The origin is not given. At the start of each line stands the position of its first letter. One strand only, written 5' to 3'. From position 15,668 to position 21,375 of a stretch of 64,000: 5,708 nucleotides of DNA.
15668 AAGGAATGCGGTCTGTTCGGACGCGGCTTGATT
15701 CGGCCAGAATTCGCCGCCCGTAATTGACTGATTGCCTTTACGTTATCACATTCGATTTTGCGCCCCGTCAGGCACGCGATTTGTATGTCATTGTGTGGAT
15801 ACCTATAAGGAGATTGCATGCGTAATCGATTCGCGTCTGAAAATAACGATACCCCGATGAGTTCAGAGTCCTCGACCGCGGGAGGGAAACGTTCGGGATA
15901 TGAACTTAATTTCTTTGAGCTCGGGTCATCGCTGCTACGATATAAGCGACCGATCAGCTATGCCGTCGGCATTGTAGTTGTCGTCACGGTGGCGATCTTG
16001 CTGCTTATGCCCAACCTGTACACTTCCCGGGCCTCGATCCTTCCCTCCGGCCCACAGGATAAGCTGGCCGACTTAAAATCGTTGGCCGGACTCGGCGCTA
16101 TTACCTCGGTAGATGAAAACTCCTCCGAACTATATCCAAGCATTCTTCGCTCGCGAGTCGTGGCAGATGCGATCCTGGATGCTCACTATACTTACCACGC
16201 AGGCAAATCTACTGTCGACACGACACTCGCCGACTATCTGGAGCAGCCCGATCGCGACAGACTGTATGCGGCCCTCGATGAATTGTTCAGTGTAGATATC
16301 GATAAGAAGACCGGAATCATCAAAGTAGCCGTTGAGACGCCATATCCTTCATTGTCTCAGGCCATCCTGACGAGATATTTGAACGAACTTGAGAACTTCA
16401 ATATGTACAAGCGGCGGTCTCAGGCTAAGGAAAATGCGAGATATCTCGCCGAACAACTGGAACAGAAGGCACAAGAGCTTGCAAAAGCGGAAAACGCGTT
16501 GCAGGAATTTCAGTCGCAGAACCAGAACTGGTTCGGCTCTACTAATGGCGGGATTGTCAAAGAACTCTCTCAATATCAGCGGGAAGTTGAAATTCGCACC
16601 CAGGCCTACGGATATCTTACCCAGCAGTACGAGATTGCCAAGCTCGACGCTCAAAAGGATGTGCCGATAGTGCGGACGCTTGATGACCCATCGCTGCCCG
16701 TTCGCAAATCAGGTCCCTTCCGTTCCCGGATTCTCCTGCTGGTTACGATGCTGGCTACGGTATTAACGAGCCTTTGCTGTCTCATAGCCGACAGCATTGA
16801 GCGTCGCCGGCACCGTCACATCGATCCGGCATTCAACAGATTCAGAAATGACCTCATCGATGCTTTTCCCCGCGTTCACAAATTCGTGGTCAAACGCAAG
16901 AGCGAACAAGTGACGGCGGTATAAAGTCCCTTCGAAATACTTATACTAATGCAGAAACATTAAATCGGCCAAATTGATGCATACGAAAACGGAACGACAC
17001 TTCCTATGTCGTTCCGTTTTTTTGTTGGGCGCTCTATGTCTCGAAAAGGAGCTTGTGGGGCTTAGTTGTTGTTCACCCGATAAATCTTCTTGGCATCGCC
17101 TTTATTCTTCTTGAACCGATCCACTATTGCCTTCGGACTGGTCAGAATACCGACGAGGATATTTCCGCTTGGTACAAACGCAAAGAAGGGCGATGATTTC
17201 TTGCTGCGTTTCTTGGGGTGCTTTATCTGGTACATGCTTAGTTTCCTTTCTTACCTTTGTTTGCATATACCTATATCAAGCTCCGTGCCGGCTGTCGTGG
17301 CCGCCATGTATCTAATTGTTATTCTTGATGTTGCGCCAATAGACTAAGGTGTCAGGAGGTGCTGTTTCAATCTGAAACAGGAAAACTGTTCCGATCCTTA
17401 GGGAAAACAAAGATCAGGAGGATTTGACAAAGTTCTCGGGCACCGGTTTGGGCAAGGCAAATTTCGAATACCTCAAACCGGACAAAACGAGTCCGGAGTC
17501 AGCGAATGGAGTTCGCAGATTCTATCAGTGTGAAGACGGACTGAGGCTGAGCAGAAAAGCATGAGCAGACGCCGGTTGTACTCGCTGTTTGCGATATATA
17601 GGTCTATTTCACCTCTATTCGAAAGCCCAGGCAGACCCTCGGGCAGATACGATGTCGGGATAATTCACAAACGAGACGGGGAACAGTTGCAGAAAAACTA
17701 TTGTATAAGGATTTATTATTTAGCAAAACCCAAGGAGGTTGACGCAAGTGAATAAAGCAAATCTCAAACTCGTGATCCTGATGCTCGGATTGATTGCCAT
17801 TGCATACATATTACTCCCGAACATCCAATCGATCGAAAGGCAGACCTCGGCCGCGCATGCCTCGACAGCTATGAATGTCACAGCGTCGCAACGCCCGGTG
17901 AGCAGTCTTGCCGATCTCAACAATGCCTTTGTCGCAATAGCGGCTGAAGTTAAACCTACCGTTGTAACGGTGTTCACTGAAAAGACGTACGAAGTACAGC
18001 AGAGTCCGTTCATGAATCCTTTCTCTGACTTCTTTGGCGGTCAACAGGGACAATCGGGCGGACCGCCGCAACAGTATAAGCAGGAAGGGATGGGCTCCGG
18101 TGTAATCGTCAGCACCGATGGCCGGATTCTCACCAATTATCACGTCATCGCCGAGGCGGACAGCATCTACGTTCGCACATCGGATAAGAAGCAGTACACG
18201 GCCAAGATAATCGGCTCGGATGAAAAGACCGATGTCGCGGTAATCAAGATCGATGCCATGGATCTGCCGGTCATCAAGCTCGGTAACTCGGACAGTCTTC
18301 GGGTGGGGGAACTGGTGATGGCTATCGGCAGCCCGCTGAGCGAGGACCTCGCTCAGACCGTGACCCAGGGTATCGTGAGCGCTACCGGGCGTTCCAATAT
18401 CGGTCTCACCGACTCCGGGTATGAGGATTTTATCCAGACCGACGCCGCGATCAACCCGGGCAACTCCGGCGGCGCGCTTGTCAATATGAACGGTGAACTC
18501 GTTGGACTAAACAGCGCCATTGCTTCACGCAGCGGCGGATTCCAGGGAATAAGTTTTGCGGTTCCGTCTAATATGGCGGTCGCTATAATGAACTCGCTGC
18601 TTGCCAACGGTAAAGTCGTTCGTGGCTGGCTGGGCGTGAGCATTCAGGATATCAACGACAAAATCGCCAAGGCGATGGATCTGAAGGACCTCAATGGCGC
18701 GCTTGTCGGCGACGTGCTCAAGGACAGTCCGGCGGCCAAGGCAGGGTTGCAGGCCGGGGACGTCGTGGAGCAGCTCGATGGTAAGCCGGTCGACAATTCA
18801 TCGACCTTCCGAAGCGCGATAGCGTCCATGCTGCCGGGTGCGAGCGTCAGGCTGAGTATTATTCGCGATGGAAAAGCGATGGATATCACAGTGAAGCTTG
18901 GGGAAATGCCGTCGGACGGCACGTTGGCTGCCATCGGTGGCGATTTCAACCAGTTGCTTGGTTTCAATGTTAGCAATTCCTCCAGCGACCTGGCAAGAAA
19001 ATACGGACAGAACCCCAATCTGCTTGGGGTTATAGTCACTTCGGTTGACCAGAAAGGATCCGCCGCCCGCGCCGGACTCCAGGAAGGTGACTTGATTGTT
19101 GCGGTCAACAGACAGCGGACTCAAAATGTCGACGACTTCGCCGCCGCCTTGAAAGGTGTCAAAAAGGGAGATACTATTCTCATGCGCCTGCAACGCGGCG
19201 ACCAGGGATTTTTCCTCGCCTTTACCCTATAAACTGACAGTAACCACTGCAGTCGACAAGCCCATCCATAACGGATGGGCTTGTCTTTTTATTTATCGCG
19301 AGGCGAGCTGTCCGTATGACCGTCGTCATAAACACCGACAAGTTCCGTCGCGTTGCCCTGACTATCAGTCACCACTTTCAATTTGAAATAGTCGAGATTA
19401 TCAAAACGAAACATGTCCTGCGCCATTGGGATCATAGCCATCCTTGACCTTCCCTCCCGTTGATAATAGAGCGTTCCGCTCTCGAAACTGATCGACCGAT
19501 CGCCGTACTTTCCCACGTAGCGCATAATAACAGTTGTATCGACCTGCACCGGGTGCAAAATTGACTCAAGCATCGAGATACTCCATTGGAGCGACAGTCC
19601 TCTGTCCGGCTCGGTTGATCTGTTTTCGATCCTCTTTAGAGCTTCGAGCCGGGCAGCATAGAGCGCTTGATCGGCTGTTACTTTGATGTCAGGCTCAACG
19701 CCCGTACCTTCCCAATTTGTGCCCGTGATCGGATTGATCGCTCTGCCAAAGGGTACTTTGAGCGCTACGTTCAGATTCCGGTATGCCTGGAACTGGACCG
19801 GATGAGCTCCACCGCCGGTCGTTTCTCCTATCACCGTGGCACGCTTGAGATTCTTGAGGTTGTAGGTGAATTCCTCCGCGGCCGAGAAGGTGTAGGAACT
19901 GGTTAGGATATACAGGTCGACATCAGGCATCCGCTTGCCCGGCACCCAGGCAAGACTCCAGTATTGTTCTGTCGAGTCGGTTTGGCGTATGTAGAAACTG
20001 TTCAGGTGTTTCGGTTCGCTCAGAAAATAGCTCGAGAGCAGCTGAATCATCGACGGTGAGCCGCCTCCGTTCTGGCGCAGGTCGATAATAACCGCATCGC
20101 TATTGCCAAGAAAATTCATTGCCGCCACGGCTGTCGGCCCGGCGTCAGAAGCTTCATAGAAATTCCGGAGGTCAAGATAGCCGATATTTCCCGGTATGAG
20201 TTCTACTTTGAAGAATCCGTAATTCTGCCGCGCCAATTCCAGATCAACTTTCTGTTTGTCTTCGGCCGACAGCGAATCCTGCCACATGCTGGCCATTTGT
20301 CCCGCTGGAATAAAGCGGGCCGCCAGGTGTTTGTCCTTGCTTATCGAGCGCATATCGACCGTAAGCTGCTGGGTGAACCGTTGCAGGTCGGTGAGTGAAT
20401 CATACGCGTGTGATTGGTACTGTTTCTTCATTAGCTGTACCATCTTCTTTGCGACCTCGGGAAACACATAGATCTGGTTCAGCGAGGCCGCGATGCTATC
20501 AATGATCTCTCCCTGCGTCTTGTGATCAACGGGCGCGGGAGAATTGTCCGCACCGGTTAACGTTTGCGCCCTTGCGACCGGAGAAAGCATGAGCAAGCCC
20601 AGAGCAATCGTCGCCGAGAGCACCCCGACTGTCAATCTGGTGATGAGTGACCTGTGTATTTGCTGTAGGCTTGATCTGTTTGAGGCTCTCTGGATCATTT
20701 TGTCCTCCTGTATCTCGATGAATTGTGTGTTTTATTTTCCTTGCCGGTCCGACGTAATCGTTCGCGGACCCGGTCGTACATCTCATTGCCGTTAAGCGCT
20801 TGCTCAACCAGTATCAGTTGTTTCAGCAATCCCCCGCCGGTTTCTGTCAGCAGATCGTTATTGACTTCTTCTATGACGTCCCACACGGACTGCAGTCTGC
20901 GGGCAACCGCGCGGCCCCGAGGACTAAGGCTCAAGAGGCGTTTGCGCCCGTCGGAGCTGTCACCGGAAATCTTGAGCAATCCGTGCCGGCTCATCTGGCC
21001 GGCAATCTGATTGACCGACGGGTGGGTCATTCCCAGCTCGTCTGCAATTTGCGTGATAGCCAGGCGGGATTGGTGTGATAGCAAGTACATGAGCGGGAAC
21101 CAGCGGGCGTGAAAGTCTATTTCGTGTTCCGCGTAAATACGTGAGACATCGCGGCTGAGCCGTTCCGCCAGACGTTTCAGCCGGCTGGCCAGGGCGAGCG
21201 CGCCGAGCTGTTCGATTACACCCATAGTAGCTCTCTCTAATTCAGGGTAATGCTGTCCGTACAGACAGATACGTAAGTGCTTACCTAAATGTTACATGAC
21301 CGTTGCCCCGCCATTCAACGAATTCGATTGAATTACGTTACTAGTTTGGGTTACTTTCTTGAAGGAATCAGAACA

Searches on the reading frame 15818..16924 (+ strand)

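Call 60: search_protein_families(library=pfam, proteins=[window:15818-16924:+], max_evalue=0.00001)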
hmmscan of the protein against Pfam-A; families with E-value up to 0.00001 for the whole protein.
window:15818-16924:+ (368 aa): 1 family
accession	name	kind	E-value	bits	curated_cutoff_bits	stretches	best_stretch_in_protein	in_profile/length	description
PF02706.20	Wzz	-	8.4e-06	26.5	25.5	0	29-121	2-89/91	Chain length determinant protein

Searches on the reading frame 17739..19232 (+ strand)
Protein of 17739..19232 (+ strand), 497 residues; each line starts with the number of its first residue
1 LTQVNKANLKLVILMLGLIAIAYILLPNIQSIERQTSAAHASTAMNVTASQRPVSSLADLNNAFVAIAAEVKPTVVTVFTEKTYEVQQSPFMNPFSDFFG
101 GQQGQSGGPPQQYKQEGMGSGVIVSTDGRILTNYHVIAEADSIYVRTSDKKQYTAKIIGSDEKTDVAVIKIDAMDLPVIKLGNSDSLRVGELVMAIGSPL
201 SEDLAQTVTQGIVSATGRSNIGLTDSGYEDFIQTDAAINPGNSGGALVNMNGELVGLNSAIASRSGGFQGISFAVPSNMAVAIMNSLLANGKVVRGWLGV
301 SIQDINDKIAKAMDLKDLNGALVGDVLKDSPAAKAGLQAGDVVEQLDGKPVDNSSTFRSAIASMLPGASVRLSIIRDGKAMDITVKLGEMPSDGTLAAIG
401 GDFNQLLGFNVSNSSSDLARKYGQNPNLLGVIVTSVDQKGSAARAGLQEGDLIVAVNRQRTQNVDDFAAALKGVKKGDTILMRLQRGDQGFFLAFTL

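Call 60: search_protein_families(library=pfam, proteins=[window:17739-19232:+], max_evalue=0.00001)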
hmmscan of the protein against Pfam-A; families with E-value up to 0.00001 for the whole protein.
window:17739-19232:+ (497 aa): 6 families
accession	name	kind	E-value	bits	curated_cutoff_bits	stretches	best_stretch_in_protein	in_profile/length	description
PF13365.12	Trypsin_2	-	8.7e-35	121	27.6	1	119-257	1-144/144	Trypsin-like peptidase domain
PF13180.12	PDZ_2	-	1.1e-28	99.7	27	2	297-387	2-80/80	PDZ domain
PF17820.7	PDZ_6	-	1.5e-22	79.5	27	2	432-486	1-54/54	PDZ domain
PF00595.29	PDZ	-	1.9e-20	73.4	23.2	2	405-480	10-76/81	PDZ domain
PF00089.32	Trypsin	-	9.5e-20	71.8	20.6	1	112-280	15-216/220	Trypsin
PF14685.13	PDZ_Tricorn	-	8.4e-09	35.7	25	0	328-385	29-88/88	Tricorn protease PDZ domain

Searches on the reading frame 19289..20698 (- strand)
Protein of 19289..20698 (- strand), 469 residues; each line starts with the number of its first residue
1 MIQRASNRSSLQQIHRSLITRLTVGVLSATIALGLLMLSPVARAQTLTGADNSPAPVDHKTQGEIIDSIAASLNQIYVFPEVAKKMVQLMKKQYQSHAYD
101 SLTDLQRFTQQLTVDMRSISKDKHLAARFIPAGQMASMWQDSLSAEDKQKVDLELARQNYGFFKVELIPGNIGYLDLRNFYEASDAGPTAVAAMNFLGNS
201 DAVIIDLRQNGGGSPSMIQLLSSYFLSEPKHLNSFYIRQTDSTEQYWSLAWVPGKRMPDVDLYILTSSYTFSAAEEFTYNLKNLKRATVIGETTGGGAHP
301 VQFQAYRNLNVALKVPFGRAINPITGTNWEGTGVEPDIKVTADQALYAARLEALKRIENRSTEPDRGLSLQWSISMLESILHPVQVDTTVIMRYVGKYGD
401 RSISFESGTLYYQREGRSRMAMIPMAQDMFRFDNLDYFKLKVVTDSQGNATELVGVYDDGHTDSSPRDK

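Call 60: search_protein_families(library=pfam, proteins=[window:19289-20698:-], max_evalue=0.00001)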
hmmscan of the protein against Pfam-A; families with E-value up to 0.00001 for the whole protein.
window:19289-20698:- (469 aa): 2 families
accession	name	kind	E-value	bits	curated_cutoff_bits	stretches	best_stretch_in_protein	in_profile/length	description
PF03572.23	Peptidase_S41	-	4e-24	85.5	24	1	171-340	1-165/165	Peptidase family S41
PF11918.13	Peptidase_S41_N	-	5e-09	36.8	26.6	1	59-135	15-91/129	N-terminal domain of Peptidase_S41 in eukaryotic IRBP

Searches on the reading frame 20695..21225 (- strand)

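Call 60: search_protein_families(library=pfam, proteins=[window:20695-21225:-], max_evalue=0.00001)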
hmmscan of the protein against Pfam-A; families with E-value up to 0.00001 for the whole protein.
window:20695-21225:- (176 aa): 1 family
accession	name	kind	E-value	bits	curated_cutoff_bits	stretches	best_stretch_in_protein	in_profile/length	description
PF12802.13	MarR_2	-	1.9e-07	31.5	27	1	42-94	7-60/61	MarR family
